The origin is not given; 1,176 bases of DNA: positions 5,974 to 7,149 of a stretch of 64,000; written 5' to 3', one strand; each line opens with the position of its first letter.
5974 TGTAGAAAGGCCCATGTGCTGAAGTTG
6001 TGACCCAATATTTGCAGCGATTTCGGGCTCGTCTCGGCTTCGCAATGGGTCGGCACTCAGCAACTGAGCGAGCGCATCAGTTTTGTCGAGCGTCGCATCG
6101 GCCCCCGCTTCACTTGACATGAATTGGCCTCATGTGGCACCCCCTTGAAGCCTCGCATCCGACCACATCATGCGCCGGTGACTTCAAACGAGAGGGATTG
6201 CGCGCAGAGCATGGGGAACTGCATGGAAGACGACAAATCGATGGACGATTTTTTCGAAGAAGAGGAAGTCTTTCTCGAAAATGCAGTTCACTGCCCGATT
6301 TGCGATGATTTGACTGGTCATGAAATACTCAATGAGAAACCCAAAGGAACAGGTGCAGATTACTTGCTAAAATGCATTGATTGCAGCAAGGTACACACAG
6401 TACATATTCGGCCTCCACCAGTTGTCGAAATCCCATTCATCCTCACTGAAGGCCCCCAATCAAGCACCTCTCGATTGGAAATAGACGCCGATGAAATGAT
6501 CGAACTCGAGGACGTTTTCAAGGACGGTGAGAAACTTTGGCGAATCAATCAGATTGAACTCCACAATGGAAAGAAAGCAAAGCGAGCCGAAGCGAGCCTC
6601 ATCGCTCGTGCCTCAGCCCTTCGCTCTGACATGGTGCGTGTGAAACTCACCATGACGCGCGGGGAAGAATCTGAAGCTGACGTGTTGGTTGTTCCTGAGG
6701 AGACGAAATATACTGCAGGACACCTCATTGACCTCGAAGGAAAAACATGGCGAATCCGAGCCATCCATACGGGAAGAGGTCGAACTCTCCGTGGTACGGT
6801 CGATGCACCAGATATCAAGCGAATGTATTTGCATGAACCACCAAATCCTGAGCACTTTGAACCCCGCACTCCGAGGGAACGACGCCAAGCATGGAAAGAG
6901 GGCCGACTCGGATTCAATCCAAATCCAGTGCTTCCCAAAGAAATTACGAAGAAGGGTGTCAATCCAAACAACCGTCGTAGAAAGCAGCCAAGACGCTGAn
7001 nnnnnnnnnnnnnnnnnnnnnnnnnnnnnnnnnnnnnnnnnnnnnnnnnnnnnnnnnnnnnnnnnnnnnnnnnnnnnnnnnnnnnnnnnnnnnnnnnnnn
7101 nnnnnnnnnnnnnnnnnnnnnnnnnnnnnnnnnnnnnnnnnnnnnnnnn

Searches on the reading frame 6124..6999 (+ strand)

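Call 60: search_protein_families(library=pfam, proteins=[window:6124-6999:+], max_evalue=0.00001)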
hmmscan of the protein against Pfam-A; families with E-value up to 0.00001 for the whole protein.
window:6124-6999:+ (291 aa): 1 family
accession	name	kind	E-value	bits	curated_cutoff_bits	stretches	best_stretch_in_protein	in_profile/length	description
PF19769.4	CPxCG_zf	-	1.1e-31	110.5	27.2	1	57-235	1-181/183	CPxCG-related zinc finger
